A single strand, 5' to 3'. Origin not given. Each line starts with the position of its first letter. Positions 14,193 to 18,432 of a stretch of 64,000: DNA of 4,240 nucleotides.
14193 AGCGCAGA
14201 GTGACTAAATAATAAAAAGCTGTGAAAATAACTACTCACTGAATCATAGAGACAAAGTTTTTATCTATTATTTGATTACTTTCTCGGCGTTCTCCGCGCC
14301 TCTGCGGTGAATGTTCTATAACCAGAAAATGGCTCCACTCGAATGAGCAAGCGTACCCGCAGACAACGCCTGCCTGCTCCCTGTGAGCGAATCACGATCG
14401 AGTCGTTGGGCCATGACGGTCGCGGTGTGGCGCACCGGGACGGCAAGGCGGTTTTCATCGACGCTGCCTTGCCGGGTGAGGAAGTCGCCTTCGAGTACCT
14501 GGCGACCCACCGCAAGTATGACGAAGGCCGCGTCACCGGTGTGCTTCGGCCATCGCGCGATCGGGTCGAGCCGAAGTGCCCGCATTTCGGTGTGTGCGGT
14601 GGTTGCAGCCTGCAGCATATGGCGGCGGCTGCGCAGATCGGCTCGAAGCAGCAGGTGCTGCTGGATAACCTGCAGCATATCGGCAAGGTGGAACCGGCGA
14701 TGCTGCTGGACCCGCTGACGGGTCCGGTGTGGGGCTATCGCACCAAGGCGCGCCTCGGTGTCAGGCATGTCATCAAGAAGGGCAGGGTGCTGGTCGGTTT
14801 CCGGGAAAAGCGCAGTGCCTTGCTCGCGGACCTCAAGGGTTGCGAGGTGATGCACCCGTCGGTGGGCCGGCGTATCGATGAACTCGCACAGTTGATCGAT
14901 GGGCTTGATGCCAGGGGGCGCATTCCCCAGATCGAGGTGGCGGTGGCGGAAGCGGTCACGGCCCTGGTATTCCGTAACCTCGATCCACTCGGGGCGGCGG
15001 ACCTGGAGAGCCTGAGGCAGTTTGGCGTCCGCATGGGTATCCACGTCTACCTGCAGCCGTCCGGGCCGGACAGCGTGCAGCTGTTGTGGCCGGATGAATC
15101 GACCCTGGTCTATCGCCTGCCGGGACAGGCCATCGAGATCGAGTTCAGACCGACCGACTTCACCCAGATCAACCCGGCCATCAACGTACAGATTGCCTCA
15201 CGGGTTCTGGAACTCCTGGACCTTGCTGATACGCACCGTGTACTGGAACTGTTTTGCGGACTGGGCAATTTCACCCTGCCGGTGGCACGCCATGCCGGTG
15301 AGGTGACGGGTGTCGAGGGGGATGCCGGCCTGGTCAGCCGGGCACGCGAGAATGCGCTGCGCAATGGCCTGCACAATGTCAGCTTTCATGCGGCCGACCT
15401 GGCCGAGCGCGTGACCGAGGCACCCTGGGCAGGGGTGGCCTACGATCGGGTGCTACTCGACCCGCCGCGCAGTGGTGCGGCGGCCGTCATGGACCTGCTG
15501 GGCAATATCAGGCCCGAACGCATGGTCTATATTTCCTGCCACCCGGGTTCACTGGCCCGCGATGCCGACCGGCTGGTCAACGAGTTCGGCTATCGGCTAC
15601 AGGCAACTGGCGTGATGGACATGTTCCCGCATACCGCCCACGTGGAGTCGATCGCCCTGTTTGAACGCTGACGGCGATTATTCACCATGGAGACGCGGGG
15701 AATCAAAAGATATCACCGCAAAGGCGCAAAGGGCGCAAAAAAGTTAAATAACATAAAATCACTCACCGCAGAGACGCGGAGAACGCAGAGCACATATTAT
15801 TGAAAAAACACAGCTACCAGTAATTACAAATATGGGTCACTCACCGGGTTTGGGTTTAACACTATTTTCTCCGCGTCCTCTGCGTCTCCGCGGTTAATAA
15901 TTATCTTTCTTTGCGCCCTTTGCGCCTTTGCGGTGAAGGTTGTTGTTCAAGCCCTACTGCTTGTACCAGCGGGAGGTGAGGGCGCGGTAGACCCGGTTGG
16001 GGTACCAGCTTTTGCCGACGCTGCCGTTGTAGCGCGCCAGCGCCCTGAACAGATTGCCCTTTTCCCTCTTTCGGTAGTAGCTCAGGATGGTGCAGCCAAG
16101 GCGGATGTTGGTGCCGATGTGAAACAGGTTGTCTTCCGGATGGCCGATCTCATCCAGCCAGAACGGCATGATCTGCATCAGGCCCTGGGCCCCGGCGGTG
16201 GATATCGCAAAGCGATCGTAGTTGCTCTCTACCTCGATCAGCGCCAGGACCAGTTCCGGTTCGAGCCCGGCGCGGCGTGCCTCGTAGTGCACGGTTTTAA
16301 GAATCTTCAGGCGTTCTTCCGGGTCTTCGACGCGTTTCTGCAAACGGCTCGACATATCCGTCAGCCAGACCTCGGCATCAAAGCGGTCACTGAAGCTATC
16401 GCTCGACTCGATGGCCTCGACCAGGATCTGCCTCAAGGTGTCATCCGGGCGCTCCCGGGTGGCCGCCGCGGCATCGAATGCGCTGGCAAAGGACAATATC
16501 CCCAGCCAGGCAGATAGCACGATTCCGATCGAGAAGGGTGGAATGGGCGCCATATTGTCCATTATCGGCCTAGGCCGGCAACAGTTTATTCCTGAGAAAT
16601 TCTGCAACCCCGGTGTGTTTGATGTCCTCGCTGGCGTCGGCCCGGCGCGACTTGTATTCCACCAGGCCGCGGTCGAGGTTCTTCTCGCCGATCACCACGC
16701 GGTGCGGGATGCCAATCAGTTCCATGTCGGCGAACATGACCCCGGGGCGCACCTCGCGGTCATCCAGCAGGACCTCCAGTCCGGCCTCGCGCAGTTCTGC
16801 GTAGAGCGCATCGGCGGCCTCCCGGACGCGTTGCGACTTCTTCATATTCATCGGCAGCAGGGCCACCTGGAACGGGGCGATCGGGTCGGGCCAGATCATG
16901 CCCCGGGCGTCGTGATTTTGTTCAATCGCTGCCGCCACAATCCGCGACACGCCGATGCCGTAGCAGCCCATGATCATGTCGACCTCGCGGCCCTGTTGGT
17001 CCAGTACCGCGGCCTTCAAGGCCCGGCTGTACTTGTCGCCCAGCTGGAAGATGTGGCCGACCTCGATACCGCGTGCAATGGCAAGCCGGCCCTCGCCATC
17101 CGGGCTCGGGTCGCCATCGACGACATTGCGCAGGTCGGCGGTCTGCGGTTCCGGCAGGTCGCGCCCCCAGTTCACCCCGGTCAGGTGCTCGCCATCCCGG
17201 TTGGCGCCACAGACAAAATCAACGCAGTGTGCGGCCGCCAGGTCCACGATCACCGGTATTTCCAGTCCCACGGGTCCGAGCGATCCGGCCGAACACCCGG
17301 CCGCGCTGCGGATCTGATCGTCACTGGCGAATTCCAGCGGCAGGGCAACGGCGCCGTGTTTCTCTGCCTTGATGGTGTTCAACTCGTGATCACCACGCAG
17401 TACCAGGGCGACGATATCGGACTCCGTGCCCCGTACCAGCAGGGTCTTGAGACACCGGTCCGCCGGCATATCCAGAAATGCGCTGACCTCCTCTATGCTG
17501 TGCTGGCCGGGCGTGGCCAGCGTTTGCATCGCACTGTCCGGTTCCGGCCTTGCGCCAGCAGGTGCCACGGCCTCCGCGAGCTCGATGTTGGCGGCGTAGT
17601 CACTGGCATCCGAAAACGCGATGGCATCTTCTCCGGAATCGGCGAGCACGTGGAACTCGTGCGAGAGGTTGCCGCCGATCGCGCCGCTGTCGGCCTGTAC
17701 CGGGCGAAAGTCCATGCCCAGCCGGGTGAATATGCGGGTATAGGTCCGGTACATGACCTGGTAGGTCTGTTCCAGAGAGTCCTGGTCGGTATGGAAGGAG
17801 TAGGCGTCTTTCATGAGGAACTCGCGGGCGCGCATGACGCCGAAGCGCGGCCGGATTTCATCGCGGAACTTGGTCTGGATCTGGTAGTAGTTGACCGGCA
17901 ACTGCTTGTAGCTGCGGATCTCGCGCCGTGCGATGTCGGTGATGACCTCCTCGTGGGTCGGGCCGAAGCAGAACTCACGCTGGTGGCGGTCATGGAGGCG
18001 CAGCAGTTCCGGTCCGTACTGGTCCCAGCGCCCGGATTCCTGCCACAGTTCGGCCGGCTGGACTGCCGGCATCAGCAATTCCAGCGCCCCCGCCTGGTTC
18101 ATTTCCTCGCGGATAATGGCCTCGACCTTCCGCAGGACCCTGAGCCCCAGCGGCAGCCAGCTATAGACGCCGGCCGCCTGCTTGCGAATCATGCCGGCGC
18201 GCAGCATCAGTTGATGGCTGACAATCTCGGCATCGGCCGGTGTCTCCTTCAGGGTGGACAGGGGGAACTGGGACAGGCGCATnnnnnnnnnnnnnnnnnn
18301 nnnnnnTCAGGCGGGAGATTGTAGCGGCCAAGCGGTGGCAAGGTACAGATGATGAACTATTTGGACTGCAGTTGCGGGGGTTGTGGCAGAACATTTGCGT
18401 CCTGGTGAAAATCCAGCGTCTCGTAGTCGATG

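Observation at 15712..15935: Nested repeat: one palindromic element inserted inside the loop of another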

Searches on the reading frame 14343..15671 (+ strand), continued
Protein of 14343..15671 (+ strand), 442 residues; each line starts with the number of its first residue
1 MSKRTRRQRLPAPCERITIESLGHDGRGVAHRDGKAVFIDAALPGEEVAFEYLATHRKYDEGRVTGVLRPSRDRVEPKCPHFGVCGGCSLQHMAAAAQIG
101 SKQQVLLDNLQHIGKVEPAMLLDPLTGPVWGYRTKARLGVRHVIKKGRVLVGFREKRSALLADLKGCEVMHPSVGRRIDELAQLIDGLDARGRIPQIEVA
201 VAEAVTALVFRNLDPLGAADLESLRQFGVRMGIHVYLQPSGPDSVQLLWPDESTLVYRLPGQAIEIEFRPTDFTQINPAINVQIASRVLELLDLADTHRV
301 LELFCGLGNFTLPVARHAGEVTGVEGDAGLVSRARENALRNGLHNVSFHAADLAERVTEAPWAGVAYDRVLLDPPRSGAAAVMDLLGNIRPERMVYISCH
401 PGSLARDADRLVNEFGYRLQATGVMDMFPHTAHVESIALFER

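Call 30: find_encoding_contigs(protein=P0004, flank=4000, max_places=3)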
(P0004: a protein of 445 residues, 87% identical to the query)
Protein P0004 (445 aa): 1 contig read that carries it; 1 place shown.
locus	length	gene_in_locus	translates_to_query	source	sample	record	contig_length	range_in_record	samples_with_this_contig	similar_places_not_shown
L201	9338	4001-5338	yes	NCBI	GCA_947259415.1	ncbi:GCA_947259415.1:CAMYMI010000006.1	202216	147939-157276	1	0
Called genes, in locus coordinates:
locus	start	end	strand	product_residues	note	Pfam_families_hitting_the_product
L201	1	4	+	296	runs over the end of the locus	PF00291:PALP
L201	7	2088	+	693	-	-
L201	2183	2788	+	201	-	PF07027:DUF1318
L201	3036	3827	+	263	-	PF13482:RNase_H_2, PF10108:DNA_pol_B_exo2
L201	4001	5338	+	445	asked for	PF01938:TRAM (faint), PF05958:tRNA_U5-meth_tr, PF01135:PCMT (weak), PF03602:Cons_hypoth95 (weak), PF05175:MTS (weak), PF13649:Methyltransf_25, PF13847:Methyltransf_31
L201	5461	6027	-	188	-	PF01464:SLT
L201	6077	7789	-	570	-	PF00587:tRNA-synt_2b, PF04073:tRNA_edit, PF03129:HGTP_anticodon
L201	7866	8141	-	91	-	PF13511:DUF4124 (weak)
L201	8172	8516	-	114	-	PF01187:MIF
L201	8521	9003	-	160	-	PF13511:DUF4124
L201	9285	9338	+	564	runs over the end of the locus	PF02776:TPP_enzyme_N, PF00205:TPP_enzyme_M, PF02775:TPP_enzyme_C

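Call 31: find_encoding_contigs(protein=P0003, flank=4000, max_places=3)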
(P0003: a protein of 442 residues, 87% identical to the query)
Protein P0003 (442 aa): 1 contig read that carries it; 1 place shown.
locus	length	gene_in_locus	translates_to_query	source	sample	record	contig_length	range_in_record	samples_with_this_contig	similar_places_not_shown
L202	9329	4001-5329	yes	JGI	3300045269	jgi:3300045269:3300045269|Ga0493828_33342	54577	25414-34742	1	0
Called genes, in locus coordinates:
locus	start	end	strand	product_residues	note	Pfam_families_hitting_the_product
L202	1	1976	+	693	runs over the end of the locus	-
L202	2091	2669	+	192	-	PF07027:DUF1318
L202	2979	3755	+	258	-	PF10108:DNA_pol_B_exo2, PF13482:RNase_H_2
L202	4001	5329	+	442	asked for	PF01938:TRAM (weak), PF05958:tRNA_U5-meth_tr, PF02475:TRM5-TYW2_MTfase (weak), PF01135:PCMT (weak), PF01189:Methyltr_RsmB-F (weak), PF03602:Cons_hypoth95 (weak), PF13649:Methyltransf_25, PF13847:Methyltransf_31, +2 more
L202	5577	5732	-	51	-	-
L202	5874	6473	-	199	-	PF01464:SLT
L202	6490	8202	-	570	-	PF00587:tRNA-synt_2b, PF04073:tRNA_edit, PF03129:HGTP_anticodon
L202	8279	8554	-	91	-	PF13511:DUF4124 (weak)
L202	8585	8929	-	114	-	PF01187:MIF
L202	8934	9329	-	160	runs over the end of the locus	PF13511:DUF4124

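Call 32: find_encoding_contigs(protein=P0005, flank=4000, max_places=4)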
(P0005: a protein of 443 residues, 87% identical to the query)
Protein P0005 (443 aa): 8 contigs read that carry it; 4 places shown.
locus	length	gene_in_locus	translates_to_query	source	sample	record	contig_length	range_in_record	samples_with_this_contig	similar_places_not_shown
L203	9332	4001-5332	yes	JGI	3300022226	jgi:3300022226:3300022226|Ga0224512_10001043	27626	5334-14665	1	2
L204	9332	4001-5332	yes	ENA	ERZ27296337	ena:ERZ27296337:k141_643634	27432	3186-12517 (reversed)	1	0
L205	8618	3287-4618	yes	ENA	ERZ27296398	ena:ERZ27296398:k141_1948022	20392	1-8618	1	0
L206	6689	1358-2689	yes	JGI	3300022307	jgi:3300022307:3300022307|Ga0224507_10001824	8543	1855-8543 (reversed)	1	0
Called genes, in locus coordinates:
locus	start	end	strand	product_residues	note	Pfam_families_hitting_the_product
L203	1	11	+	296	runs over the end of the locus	PF00291:PALP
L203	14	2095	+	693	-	-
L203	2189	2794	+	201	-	PF07027:DUF1318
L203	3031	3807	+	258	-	PF10108:DNA_pol_B_exo2, PF13482:RNase_H_2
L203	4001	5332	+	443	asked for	PF05958:tRNA_U5-meth_tr, PF00398:RrnaAD (weak), PF02475:TRM5-TYW2_MTfase (weak), PF03602:Cons_hypoth95 (weak), PF01189:Methyltr_RsmB-F (weak), PF05175:MTS, PF13649:Methyltransf_25, PF13847:Methyltransf_31, +1 more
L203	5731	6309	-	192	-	PF01464:SLT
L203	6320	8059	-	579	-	PF00587:tRNA-synt_2b, PF04073:tRNA_edit, PF03129:HGTP_anticodon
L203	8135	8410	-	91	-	PF13511:DUF4124 (faint)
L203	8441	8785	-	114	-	PF01187:MIF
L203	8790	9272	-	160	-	PF13511:DUF4124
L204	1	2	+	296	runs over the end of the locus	PF00291:PALP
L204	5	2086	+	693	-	-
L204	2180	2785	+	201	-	PF07027:DUF1318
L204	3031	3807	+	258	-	PF10108:DNA_pol_B_exo2, PF13482:RNase_H_2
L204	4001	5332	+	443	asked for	PF05958:tRNA_U5-meth_tr, PF00398:RrnaAD (weak), PF02475:TRM5-TYW2_MTfase (weak), PF03602:Cons_hypoth95 (weak), PF01189:Methyltr_RsmB-F (weak), PF05175:MTS, PF13649:Methyltransf_25, PF13847:Methyltransf_31, +1 more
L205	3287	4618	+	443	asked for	PF05958:tRNA_U5-meth_tr, PF00398:RrnaAD (weak), PF02475:TRM5-TYW2_MTfase (weak), PF03602:Cons_hypoth95 (weak), PF01189:Methyltr_RsmB-F (weak), PF05175:MTS, PF13649:Methyltransf_25, PF13847:Methyltransf_31, +1 more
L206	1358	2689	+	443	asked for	PF05958:tRNA_U5-meth_tr, PF00398:RrnaAD (weak), PF02475:TRM5-TYW2_MTfase (weak), PF03602:Cons_hypoth95 (weak), PF01189:Methyltr_RsmB-F (weak), PF05175:MTS, PF13649:Methyltransf_25, PF13847:Methyltransf_31, +1 more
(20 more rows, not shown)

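Call 34: find_encoding_contigs(protein=P0002, flank=4000, max_places=3)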
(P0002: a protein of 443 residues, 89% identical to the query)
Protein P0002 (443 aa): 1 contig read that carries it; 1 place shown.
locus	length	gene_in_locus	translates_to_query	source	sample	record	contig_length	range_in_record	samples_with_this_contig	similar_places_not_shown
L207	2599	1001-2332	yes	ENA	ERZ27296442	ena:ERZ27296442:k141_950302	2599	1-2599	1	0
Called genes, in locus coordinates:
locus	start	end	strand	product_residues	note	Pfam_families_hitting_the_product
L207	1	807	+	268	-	?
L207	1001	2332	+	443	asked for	PF01938:TRAM (faint), PF05958:tRNA_U5-meth_tr, PF01135:PCMT (weak), PF03602:Cons_hypoth95 (weak), PF05175:MTS (weak), PF13649:Methyltransf_25, PF13847:Methyltransf_31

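Call 35: find_encoding_contigs(protein=P0006, flank=4000, max_places=3)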
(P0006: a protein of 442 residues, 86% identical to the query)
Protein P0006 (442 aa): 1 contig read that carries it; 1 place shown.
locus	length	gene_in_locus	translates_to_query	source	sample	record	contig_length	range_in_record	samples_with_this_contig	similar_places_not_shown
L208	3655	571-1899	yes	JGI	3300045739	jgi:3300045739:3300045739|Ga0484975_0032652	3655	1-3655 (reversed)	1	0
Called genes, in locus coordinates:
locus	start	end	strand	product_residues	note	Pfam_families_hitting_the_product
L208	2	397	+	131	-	?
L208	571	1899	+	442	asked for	PF01938:TRAM (weak), PF05958:tRNA_U5-meth_tr, PF01135:PCMT (weak), PF01189:Methyltr_RsmB-F (weak), PF02475:TRM5-TYW2_MTfase (weak), PF03602:Cons_hypoth95 (weak), PF13649:Methyltransf_25, PF13847:Methyltransf_31, +2 more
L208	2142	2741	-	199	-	PF01464:SLT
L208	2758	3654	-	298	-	?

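Call 36: find_encoding_contigs(protein=P0007, flank=4000, max_places=3)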
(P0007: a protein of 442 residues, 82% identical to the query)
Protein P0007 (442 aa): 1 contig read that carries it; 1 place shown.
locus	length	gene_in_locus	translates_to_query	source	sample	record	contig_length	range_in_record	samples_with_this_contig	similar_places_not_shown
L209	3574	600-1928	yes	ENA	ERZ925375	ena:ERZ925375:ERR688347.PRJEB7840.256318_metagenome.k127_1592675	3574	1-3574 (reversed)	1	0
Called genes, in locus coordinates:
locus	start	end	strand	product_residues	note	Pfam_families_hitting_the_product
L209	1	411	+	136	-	?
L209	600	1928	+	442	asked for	PF01938:TRAM (faint), PF05958:tRNA_U5-meth_tr, PF01135:PCMT (weak), PF05175:MTS (weak), PF03602:Cons_hypoth95 (weak), PF13649:Methyltransf_25 (weak), PF13847:Methyltransf_31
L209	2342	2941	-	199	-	PF01464:SLT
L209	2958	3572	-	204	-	?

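Call 73: find_encoding_contigs(protein=P0010, flank=4000, max_places=3)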
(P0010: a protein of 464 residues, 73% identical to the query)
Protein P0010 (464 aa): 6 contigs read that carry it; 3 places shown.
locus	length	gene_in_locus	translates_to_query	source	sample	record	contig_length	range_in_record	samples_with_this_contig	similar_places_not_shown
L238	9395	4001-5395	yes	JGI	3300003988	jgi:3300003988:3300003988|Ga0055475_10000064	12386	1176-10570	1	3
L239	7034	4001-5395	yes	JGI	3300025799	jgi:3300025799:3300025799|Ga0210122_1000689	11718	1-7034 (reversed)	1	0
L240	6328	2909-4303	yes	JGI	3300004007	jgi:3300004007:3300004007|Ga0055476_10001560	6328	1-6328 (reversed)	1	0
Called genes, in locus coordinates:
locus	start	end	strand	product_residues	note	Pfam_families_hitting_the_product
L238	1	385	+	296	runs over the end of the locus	PF00291:PALP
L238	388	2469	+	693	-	-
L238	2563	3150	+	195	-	PF07027:DUF1318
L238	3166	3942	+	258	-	PF10108:DNA_pol_B_exo2, PF13482:RNase_H_2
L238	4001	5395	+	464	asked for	PF01938:TRAM (weak), PF05958:tRNA_U5-meth_tr, PF01135:PCMT (weak), PF13847:Methyltransf_31, PF13649:Methyltransf_25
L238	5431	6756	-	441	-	PF00561:Abhydrolase_1 (weak), PF06028:DUF915 (faint), PF07819:PGAP1 (faint)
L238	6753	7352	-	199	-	PF01464:SLT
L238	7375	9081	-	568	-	PF00587:tRNA-synt_2b, PF04073:tRNA_edit, PF03129:HGTP_anticodon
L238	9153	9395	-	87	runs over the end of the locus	-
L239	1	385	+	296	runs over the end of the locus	PF00291:PALP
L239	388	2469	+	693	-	-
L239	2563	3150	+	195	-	PF07027:DUF1318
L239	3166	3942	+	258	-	PF10108:DNA_pol_B_exo2, PF13482:RNase_H_2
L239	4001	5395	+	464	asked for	PF01938:TRAM (weak), PF05958:tRNA_U5-meth_tr, PF01135:PCMT (weak), PF13847:Methyltransf_31, PF13649:Methyltransf_25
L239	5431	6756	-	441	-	PF00561:Abhydrolase_1 (weak), PF06028:DUF915 (faint), PF07819:PGAP1 (faint)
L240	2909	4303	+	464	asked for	PF01938:TRAM (weak), PF05958:tRNA_U5-meth_tr, PF01135:PCMT (weak), PF13847:Methyltransf_31, PF13649:Methyltransf_25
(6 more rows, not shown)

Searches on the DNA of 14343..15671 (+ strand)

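Call 88: search_rna_families(sources=[L214, L215, L216, L217, L228, L102, L192, L218, L203, L202], threshold=gathering)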
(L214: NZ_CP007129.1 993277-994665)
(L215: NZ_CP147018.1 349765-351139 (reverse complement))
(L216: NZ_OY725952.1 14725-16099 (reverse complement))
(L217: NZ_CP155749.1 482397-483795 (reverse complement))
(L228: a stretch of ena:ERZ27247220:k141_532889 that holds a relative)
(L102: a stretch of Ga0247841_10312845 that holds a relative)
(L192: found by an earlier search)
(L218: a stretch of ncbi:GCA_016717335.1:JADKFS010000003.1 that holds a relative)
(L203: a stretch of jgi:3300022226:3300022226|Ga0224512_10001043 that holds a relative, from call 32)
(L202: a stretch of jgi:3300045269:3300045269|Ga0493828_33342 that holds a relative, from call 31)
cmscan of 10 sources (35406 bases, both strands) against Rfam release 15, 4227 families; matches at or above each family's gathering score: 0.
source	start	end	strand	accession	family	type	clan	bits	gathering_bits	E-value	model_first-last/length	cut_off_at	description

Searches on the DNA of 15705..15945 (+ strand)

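Call 65: search_dna_similar(query=window:15705-15945:+, collection=plasmids, mode=distant, max_rows=30, max_evalue=0.01)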
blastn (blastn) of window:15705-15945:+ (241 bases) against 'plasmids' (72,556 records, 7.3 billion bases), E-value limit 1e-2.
No match.

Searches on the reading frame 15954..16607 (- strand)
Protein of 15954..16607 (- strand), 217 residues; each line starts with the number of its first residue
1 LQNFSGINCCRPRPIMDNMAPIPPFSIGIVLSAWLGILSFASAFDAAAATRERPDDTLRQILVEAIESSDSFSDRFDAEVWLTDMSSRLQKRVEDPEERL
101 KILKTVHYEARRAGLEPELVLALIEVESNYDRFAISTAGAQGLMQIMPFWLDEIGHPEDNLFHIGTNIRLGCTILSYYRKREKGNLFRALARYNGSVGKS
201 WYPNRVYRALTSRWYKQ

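Call 11: search_protein_families(library=pfam, proteins=[window:15954-16607:-])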
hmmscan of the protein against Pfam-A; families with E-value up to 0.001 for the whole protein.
window:15954-16607:- (217 aa): 1 family
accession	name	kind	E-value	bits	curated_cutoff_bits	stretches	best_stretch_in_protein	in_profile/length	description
PF01464.25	SLT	-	1.1e-17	64.1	21.3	1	108-199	5-100/117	Transglycosylase SLT domain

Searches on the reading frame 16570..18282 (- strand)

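Call 11: search_protein_families(library=pfam, proteins=[window:16570-18282:-])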
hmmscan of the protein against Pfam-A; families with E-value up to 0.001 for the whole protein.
window:16570-18282:- (570 aa): 3 families
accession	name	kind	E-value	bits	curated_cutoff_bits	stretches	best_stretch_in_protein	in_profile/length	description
PF00587.30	tRNA-synt_2b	-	7.4e-35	121.1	29.3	1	96-456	3-179/179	tRNA synthetase class II core domain (G, H, P, S and T)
PF04073.20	tRNA_edit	-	1.1e-22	80.8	25.5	1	257-375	1-122/123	Aminoacyl-tRNA editing domain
PF03129.25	HGTP_anticodon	-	6.6e-20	71.5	21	1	472-565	1-93/94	Anticodon binding domain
